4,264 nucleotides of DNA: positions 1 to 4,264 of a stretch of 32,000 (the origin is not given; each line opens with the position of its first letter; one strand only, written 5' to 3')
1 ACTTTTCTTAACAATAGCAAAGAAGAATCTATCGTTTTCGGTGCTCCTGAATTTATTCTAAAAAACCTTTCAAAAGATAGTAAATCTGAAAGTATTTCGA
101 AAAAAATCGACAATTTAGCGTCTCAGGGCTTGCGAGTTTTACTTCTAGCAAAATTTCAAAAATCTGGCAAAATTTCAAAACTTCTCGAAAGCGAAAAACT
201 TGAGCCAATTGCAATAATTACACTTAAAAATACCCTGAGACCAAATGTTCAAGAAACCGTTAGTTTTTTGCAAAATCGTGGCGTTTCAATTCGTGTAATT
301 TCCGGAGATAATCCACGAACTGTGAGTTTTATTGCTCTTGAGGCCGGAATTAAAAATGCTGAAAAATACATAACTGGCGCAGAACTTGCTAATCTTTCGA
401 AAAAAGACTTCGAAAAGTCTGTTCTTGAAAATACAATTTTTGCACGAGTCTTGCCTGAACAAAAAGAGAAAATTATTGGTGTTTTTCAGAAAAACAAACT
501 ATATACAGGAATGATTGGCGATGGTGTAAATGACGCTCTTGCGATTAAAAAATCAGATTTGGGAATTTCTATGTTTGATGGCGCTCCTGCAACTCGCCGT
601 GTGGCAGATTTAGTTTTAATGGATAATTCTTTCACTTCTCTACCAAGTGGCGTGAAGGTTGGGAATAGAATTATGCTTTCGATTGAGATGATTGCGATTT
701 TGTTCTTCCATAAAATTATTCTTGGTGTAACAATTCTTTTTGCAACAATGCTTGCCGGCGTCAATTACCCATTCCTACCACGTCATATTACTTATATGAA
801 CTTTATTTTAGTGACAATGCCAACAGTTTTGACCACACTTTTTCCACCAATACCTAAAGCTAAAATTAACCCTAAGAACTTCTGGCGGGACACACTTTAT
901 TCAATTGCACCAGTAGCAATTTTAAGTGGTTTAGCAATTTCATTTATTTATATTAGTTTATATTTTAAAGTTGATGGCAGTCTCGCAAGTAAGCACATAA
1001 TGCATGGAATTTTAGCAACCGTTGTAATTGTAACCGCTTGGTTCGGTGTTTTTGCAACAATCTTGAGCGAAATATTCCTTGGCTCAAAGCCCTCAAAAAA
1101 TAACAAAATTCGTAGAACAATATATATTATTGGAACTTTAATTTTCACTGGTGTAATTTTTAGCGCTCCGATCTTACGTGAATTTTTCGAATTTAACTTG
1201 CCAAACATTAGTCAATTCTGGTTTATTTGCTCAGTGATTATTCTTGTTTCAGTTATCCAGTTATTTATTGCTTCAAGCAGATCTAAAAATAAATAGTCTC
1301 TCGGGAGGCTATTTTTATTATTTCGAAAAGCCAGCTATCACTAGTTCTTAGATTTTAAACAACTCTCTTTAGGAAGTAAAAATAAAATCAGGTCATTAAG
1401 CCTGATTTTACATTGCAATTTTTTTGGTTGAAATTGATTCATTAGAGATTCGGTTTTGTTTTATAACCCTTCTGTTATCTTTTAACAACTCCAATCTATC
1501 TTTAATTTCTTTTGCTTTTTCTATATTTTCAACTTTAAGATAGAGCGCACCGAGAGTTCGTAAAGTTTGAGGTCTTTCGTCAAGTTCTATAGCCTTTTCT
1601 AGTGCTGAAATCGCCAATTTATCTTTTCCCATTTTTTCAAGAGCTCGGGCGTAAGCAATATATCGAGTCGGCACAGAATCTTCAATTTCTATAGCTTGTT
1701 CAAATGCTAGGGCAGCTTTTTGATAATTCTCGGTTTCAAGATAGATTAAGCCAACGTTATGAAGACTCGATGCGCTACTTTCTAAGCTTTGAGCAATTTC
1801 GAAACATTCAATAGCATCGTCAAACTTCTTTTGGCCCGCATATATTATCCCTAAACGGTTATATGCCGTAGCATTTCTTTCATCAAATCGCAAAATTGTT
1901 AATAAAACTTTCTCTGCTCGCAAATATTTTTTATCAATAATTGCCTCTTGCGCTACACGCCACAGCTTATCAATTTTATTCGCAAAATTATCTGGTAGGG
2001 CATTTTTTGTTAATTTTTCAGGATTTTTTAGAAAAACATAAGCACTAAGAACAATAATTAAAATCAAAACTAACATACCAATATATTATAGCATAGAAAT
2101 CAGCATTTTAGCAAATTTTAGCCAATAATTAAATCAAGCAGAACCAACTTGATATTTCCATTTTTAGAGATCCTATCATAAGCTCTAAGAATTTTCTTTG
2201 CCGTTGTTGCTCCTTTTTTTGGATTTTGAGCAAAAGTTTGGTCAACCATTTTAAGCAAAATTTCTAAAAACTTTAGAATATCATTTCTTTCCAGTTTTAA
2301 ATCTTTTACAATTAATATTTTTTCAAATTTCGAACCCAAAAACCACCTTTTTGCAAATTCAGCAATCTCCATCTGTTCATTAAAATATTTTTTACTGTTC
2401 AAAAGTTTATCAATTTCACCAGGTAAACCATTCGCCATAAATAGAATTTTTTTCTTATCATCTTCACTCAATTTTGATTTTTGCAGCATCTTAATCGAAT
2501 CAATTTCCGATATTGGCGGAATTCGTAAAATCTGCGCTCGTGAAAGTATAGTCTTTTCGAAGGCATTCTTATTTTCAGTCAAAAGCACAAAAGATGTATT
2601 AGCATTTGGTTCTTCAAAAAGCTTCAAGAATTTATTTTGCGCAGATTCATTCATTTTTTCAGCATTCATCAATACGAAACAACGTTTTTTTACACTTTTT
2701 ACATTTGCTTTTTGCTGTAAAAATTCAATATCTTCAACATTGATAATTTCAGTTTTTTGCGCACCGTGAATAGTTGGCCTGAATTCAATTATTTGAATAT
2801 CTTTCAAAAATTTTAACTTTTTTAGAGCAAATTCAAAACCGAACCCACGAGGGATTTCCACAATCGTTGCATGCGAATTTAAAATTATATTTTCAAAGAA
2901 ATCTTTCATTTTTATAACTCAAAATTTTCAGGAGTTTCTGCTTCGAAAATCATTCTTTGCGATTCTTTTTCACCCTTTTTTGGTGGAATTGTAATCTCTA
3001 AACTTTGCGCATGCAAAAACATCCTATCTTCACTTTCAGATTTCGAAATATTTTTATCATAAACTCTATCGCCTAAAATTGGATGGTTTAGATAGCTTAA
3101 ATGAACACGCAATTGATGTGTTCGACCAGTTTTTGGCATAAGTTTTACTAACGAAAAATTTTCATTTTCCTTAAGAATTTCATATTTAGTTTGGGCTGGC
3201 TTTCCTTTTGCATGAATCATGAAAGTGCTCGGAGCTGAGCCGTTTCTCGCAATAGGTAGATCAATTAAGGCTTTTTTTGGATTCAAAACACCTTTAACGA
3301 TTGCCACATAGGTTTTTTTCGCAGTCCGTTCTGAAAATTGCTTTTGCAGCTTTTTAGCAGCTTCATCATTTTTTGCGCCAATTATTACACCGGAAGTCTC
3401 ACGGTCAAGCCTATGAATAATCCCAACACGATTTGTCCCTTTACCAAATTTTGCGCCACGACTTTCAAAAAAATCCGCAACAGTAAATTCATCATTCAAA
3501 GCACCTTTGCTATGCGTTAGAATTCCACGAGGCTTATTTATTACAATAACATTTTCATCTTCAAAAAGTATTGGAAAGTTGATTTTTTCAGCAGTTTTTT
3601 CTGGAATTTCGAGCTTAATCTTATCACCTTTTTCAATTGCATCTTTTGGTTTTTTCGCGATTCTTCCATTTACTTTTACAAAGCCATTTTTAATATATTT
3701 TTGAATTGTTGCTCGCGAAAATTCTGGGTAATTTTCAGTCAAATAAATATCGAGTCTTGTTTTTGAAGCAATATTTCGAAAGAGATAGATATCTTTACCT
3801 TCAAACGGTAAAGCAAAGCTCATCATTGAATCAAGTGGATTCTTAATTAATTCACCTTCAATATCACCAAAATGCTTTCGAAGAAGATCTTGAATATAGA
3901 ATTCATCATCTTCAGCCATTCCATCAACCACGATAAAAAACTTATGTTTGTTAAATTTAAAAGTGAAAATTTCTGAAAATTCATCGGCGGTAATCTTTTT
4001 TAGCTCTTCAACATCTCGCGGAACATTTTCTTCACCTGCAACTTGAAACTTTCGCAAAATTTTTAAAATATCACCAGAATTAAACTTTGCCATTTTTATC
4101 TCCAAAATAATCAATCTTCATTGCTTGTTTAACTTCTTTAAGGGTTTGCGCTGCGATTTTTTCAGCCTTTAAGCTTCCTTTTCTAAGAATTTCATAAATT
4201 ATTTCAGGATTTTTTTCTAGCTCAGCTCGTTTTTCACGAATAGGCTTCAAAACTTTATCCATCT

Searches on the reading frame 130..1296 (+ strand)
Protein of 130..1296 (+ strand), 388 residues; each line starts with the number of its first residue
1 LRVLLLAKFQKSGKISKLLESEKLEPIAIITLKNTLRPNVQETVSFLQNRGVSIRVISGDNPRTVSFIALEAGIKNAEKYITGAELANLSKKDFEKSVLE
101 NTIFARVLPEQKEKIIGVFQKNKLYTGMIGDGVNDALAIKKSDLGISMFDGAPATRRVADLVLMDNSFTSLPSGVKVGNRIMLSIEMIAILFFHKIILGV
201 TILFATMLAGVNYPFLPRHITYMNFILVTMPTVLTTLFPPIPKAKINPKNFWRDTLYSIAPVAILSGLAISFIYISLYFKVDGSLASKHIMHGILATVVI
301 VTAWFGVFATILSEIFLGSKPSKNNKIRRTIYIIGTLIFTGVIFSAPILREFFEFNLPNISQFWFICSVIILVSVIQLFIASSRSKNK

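Call 7: search_protein_families(library=ncbifam, proteins=[window:130-1296:+])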
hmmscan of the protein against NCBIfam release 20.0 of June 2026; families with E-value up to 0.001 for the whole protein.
window:130-1296:+ (388 aa): 23 families
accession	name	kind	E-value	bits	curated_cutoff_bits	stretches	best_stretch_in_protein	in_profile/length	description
TIGR01494.1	ATPase_P-type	subfamily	5e-29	101.1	62.3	2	102-216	364-473/478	HAD-IC family P-type ATPase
TIGR01522.1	ATPase-IIA2_Ca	equivalog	5.5e-29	100.5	798.3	1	27-231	492-696/854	calcium-transporting P-type ATPase, PMR1-type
TIGR01524.1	ATPase-IIIB_Mg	equivalog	1.8e-27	95.6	610.75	1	2-217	480-693/867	magnesium-translocating P-type ATPase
TIGR01525.1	ATPase-IB_hvy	subfamily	4.2e-27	95.2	346.25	2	101-187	428-515/560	heavy metal translocating P-type ATPase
NF011702.0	PRK15122.1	subfamily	2.5e-26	91.9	975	1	29-181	548-699/907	magnesium-translocating P-type ATPase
TIGR01647.1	ATPase-IIIA_H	equivalog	1.2e-24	86.6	615.5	1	20-324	427-737/755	plasma-membrane proton-efflux P-type ATPase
TIGR01116.1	ATPase-IIA1_Ca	equivalog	6.8e-23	80.7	703.4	1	24-249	455-668/799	calcium-translocating P-type ATPase, SERCA-type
TIGR01517.1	ATPase-IIB_Ca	equivalog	1.4e-22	79.8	507.05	1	21-232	530-736/882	calcium-translocating P-type ATPase, PMCA-type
TIGR01657.1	P-ATPase-V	hypoth_equivalog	5.3e-21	73.9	618.25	2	82-165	758-831/1055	ATP13A2 family polyamine export P-type ATPase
TIGR01511.1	ATPase-IB1_Cu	subfamily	8.5e-21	74.4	397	2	102-166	409-471/542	copper-translocating P-type ATPase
TIGR01512.1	ATPase-IB2_Cd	subfamily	6.5e-20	71.3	313.5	1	102-187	366-448/494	cadmium family heavy metal-translocating P-type ATPase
TIGR01523.1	ATPase-IID_K-Na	equivalog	5.6e-17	60.6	645.05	1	22-232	579-806/997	potassium/sodium efflux P-type ATPase, fungal-type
NF008262.1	PRK11033.1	equivalog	1.3e-16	60.2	1005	2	105-204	602-701/731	zinc/cadmium/mercury/lead-transporting ATPase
TIGR01497.1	kdpB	equivalog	4.4e-16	58.1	527.9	2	103-184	488-569/675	potassium-transporting ATPase subunit KdpB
NF007952.0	PRK10671.1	equivalog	5.7e-16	57.8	1316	2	102-216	695-804/838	copper-exporting P-type ATPase CopA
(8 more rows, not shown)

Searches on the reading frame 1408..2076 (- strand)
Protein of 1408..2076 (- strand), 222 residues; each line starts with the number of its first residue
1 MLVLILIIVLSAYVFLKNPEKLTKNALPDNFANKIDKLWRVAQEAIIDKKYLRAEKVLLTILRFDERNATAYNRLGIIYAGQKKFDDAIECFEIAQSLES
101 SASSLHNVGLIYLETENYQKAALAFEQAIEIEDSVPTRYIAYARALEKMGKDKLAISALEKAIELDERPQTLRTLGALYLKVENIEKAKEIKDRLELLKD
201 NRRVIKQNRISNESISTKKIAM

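Call 7: search_protein_families(library=ncbifam, proteins=[window:1408-2076:-])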
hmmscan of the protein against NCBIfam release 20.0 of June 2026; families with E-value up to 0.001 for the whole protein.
window:1408-2076:- (222 aa): 15 families
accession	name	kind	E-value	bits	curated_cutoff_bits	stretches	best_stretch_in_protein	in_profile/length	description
NF040959.1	MamA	equivalog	1.3e-14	54.1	200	1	48-133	118-204/204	magnetosome protein MamA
TIGR02521.1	type_IV_pilW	equivalog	3.2e-11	43.2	154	1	50-194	46-194/234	type IV pilus biogenesis/stability protein PilW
TIGR02552.1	LcrH_SycD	equivalog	1.9e-10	40.6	104.8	1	109-171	59-121/136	SycD/LcrH family type III secretion system chaperone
NF033758.1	gliding_GltE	equivalog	3.5e-10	39.4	225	1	40-101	261-322/411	adventurous gliding motility TPR repeat lipoprotein GltE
TIGR02917.1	PEP_TPR_lipo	equivalog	5.3e-10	37.8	312.2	1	53-194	449-592/899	XrtA/PEP-CTERM system TPR-repeat protein PrsT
NF008391.2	PRK11189.1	equivalog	2e-08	34.1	250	0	97-188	93-183/297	lipoprotein NlpI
NF047371.1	FlcA_CTERM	equivalog_domain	6.5e-07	28.2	300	1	64-165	433-536/646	periplasmic flagellar collar protein FlcA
NF002725.1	PRK02603.1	equivalog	1.7e-06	28.2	143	1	44-138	8-108/173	photosystem I assembly protein Ycf3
TIGR00540.1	TPR_hemY_coli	hypoth_equivalog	3.1e-06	26.2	142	1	27-157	253-380/385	heme biosynthesis-associated TPR protein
NF052415.1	T3SS_chap_SctY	equivalog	4.1e-06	27.3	70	0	75-164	12-105/106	type III secretion apparatus assembly chaperone SctY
NF008757.0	PRK11788.1-5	equivalog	1.2e-05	24.6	363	1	53-201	125-278/388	lipopolysaccharide assembly protein LapB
NF033920.0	C39_PA2778_fam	equivalog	3.3e-05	23.4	150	0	109-166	197-254/255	PA2778 family cysteine peptidase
NF040561.1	PrimPol_Msp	equivalog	4.2e-05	22.3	200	1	113-190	2-80/515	CRISPR-associated primase-polymerase type A1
NF008756.0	PRK11788.1-4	equivalog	0.00014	21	474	0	99-192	138-237/389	lipopolysaccharide assembly protein LapB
NF047558.1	TPR_END_plus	domain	0.00059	19.7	32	0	143-168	6-31/56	TPR end-of-group domain-containing protein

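Call 27: find_encoding_contigs(protein=window:1408-2076:-, flank=10000, max_places=6)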
Protein window:1408-2076:- (222 aa): 17 contigs read that carry it; 6 places shown.
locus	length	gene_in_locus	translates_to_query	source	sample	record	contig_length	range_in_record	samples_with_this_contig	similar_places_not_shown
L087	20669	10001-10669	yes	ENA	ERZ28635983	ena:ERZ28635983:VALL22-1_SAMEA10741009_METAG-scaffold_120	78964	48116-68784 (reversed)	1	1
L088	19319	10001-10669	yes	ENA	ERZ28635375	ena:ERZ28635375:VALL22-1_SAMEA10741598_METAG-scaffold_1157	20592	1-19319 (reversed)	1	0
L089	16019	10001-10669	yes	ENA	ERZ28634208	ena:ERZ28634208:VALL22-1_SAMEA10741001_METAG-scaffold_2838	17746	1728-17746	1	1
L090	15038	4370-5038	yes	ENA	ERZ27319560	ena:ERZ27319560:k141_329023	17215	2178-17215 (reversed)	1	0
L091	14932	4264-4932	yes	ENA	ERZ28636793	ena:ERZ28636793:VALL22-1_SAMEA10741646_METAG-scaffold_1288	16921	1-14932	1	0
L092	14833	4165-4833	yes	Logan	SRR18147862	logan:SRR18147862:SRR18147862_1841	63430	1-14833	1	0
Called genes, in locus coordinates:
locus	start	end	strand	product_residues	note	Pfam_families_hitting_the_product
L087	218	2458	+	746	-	PF03477:ATP-cone, PF13597:NRDD, PF01228:Gly_radical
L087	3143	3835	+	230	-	PF00300:His_Phos_1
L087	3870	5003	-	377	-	PF02547:Queuosine_synth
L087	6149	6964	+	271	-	PF12146:Hydrolase_4, PF00561:Abhydrolase_1, PF12697:Abhydrolase_6, PF10230:LIDHydrolase (weak)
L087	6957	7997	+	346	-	PF00579:tRNA-synt_1b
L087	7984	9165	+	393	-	PF01479:S4, PF00849:PseudoU_synth_2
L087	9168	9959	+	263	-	PF13177:DNA_pol3_delta2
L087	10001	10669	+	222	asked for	PF13181:TPR_8 (faint), PF25063:ARM_TT21_C (weak), PF13428:TPR_14 (faint), PF23914:TPR_CcmH_CycH (faint), PF00515:TPR_1 (weak), PF07719:TPR_2 (weak), PF13424:TPR_12, PF12895:ANAPC3 (weak), +7 more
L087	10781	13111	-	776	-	PF00122:E1-E2_ATPase, PF00702:Hydrolase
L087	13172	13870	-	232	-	-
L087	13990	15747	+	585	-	PF10110:GPDPase_memb, PF03009:GDPD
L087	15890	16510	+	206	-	PF00347:Ribosomal_L6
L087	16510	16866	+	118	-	PF00861:Ribosomal_L18p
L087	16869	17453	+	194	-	PF00333:Ribosomal_S5, PF03719:Ribosomal_S5_C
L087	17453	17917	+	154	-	PF00828:Ribosomal_L27A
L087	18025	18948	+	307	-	PF02463:SMC_N (weak), PF00005:ABC_tran, PF13304:AAA_21 (weak), PF13732:DrrA1-3_C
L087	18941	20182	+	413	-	PF12698:ABC2_membrane_3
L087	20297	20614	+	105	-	-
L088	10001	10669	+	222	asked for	PF13181:TPR_8 (faint), PF25063:ARM_TT21_C (weak), PF13428:TPR_14 (faint), PF23914:TPR_CcmH_CycH (faint), PF00515:TPR_1 (weak), PF07719:TPR_2 (weak), PF13424:TPR_12, PF12895:ANAPC3 (weak), +7 more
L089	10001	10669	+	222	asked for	PF13181:TPR_8 (faint), PF25063:ARM_TT21_C (weak), PF13428:TPR_14 (faint), PF23914:TPR_CcmH_CycH (faint), PF00515:TPR_1 (weak), PF07719:TPR_2 (weak), PF13424:TPR_12, PF12895:ANAPC3 (weak), +7 more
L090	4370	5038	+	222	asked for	PF13181:TPR_8 (faint), PF25063:ARM_TT21_C (weak), PF13428:TPR_14 (faint), PF23914:TPR_CcmH_CycH (faint), PF00515:TPR_1 (weak), PF07719:TPR_2 (weak), PF13424:TPR_12, PF12895:ANAPC3 (weak), +7 more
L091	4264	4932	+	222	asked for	PF13181:TPR_8 (faint), PF25063:ARM_TT21_C (weak), PF13428:TPR_14 (faint), PF23914:TPR_CcmH_CycH (faint), PF00515:TPR_1 (weak), PF07719:TPR_2 (weak), PF13424:TPR_12, PF12895:ANAPC3 (weak), +7 more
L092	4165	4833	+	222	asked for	PF13181:TPR_8 (faint), PF25063:ARM_TT21_C (weak), PF13428:TPR_14 (faint), PF23914:TPR_CcmH_CycH (faint), PF00515:TPR_1 (weak), PF07719:TPR_2 (weak), PF13424:TPR_12, PF12895:ANAPC3 (weak), +7 more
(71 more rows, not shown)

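Call 63: find_related_loci(query=L087:18941-20182:+, collection=metagenome_contigs, flank=10000)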
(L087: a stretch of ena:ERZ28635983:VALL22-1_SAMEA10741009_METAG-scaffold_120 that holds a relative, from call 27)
Query L087:18941-20182:+ (413 aa) in metagenome_contigs; peptide patterns used: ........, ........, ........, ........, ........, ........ (x = any residue, [..] = any of these).
267 stretches matched a pattern; 27 encode a relative of the query (tblastn E <= 1e-3); 25 distinct loci.
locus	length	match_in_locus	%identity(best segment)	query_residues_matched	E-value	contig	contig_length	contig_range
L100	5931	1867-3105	99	1-413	0e+0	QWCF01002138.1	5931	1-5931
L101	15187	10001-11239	99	1-413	0e+0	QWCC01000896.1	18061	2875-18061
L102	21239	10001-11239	99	1-413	0e+0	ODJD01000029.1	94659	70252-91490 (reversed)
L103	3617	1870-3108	99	1-413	0e+0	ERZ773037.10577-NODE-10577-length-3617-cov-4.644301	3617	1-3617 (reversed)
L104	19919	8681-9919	98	1-413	0e+0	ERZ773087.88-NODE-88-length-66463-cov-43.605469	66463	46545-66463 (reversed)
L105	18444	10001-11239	98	1-413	0e+0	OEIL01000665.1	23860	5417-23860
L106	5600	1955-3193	98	1-413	0e+0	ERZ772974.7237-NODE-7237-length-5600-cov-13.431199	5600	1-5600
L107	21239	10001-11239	98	1-413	0e+0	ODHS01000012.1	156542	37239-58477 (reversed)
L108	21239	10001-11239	98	1-413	0e+0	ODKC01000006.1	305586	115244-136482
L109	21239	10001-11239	97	1-413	0e+0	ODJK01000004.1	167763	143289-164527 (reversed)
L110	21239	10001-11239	93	1-413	0e+0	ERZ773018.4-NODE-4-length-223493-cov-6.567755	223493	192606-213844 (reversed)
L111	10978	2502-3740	92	1-413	0e+0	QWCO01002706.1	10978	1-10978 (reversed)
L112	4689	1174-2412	92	1-413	0e+0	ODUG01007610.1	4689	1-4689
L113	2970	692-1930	92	1-413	0e+0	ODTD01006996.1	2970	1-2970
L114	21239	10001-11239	97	1-413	0e+0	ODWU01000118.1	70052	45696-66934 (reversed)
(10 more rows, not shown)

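Call 67: search_protein_families(library=pfam, proteins=[L102:11308-11676:+, L102:11777-12448:+, L102:12438-13493:+, L102:13511-14299:+, L102:14299-14886:+, L102:20178-21209:-, L110:5626-6936:-, L110:1048-2094:+, L087:13172-13870:-], max_evalue=0.001)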
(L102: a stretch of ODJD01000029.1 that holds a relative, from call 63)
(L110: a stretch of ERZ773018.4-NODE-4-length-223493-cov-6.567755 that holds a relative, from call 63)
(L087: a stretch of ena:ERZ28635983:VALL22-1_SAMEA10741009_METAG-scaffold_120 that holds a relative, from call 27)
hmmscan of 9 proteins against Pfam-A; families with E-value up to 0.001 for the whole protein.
L102:11308-11676:+ (122 aa): 0 families

L102:11777-12448:+ (223 aa): 2 families
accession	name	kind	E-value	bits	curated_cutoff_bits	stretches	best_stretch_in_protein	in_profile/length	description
PF00486.34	Trans_reg_C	-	8.8e-28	96.6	26.2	1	147-220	2-76/77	Transcriptional regulatory protein, C terminal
PF00072.30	Response_reg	-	3.3e-27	95.3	30.2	1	3-114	1-111/111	Response regulator receiver domain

L102:12438-13493:+ (351 aa): 2 families
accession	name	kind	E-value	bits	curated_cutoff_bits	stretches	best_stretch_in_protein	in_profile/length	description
PF00512.31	HisKA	-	6.9e-17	61.7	26.9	1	128-193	2-65/66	His Kinase A (phospho-acceptor) domain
PF02518.31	HATPase_c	-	5.1e-14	53.1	26.4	1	233-345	2-105/111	Histidine kinase-, DNA gyrase B-, and HSP90-like ATPase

L102:13511-14299:+ (262 aa): 1 family
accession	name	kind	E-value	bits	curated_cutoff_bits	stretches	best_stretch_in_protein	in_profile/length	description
PF00297.29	Ribosomal_L3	-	6.9e-13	48.8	22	1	155-237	210-290/369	Ribosomal protein L3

L102:14299-14886:+ (195 aa): 1 family
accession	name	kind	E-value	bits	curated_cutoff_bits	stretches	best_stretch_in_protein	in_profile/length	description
PF00573.27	Ribosomal_L4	-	2.3e-53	181.1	25.8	1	6-189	2-189/190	Ribosomal protein L4/L1 family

L102:20178-21209:- (343 aa): 2 families
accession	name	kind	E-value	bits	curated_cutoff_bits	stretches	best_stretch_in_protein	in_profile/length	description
PF00723.27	Glyco_hydro_15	-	2.3e-21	76.6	22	1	7-279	35-328/427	Glycosyl hydrolases family 15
PF22422.2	MGH1-like_GH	-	0.00069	19.7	27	0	146-253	176-280/356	Mannosylglycerate hydrolase MGH1-like glycoside hydrolase domain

L110:5626-6936:- (436 aa): 1 family
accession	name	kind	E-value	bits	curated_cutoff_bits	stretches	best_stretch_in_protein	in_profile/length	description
PF25600.1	TRIM_CC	-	0.00017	21.9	30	0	258-302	45-89/142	TRIM protein coiled-coil region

L110:1048-2094:+ (348 aa): 7 families
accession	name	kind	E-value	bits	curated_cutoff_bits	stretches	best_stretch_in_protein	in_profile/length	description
PF16363.11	GDP_Man_Dehyd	-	1.1e-68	232.6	27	1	8-318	1-332/332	GDP-mannose 4,6 dehydratase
PF01370.27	Epimerase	-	4.1e-61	206.9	20.9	1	7-253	1-240/240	NAD dependent epimerase/dehydratase family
PF07993.18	NAD_binding_4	-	1.6e-13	50.9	20.1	1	9-189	1-205/258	Male sterility protein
PF01073.25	3Beta_HSD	-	5.8e-12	45.6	22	1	8-228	1-216/280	3-beta hydroxysteroid dehydrogenase/isomerase family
PF02719.21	Polysacc_synt_2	-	7.3e-11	42.2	20.2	1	7-127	1-130/293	Polysaccharide biosynthesis protein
PF04321.23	RmlD_sub_bind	-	2e-09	37.4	27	1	7-176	3-140/287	RmlD substrate binding domain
PF13460.12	NAD_binding_10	-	0.00029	21.2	27.2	1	43-130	27-103/184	NAD(P)H-binding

L087:13172-13870:- (232 aa): 0 families

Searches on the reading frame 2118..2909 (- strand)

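Call 7: search_protein_families(library=ncbifam, proteins=[window:2118-2909:-])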
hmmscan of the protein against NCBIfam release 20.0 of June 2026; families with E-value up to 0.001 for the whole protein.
window:2118-2909:- (263 aa): 37 families (the best 25 are shown)
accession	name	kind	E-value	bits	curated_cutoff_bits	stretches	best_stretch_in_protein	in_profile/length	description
TIGR00678.1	holB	equivalog_domain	1.7e-23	83.2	180.6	1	51-164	75-186/188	DNA polymerase III subunit delta'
NF004047.0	PRK05564.1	equivalog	5e-18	65.1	282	1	36-178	58-199/313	DNA polymerase III subunit delta'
NF005972.1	PRK08058.1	equivalog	8e-18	64.7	340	1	55-232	88-269/328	DNA polymerase III subunit delta'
NF005638.0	PRK07399.1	subfamily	4.8e-17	62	230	1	53-178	104-232/317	DNA polymerase III subunit delta'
NF004310.0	PRK05707.1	equivalog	7.4e-15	55.2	280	1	61-225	95-255/328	DNA polymerase III subunit delta'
NF005581.0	PRK07276.1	equivalog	1.5e-13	51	263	1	52-243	85-271/291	DNA polymerase III subunit delta'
NF004759.0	PRK06090.1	equivalog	4.2e-13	49.3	457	1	55-164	87-196/319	DNA polymerase III subunit delta'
NF005677.0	PRK07471.1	equivalog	9.5e-12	44.7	252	1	58-166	123-235/366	DNA polymerase III subunit delta'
NF006296.0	PRK08485.1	equivalog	1.7e-11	44.4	140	1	58-127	39-107/206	DNA polymerase III subunit delta'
NF005362.0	PRK06871.1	equivalog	2.9e-10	39.8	456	1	76-169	110-204/327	DNA polymerase III subunit delta'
NF006586.0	PRK09112.1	equivalog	3e-10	39.8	308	1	58-171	123-242/351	DNA polymerase III subunit delta'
NF005515.0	PRK07132.1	equivalog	4.7e-10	39.4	204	1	50-246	71-260/301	DNA polymerase III subunit delta'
TIGR02397.1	dnaX_nterm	equivalog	2.4e-09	36.9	250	1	57-144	98-187/355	DNA polymerase III subunit gamma/tau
NF006447.0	PRK08769.1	equivalog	5.7e-09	35.5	348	1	37-171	74-210/319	DNA polymerase III subunit delta'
NF005926.0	PRK07940.1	equivalog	4.8e-08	32.7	300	1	74-154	115-196/394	DNA polymerase III subunit delta'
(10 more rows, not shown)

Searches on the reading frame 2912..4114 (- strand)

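Call 7: search_protein_families(library=ncbifam, proteins=[window:2912-4114:-])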
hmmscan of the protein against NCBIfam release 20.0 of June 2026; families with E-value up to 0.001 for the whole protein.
window:2912-4114:- (400 aa): 9 families
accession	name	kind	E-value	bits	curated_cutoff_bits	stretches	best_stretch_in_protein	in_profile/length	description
TIGR00005.1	rluA_subfam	subfamily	3.1e-77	259.8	192.7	1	118-399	5-291/298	RluA family pseudouridine synthase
NF008385.0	PRK11180.1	equivalog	3.1e-50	171.4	351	1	119-358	18-261/325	23S rRNA pseudouridine(1911/1915/1917) synthase RluD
NF007543.0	PRK10158.1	equivalog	1.1e-38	133.2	286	1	181-378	15-206/219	bifunctional tRNA pseudouridine(32) synthase/23S rRNA pseudouridine(746) synthase RluA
NF008249.0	PRK11025.1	equivalog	2.4e-37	128.5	378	1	118-383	19-295/317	23S rRNA pseudouridine(955/2504/2580) synthase RluC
NF008321.0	PRK11112.1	equivalog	1.2e-33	116.5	328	1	181-379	3-213/257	tRNA pseudouridine(65) synthase TruC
TIGR01621.1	RluA-like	hypoth_equivalog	7.2e-32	110.4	222.3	1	180-375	2-184/217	TIGR01621 family pseudouridine synthase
TIGR00478.1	tly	subfamily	6.3e-07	28.9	185.8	1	120-169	1-50/228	TlyA family rRNA (cytidine-2'-O)-methyltransferase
NF007784.0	PRK10475.1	equivalog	9.4e-07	28.1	318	1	117-272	5-140/290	23S rRNA pseudouridine(2604) synthase RluF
TIGR00093.1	TIGR00093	subfamily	0.0001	22.1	109.3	1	193-281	1-80/161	pseudouridine synthase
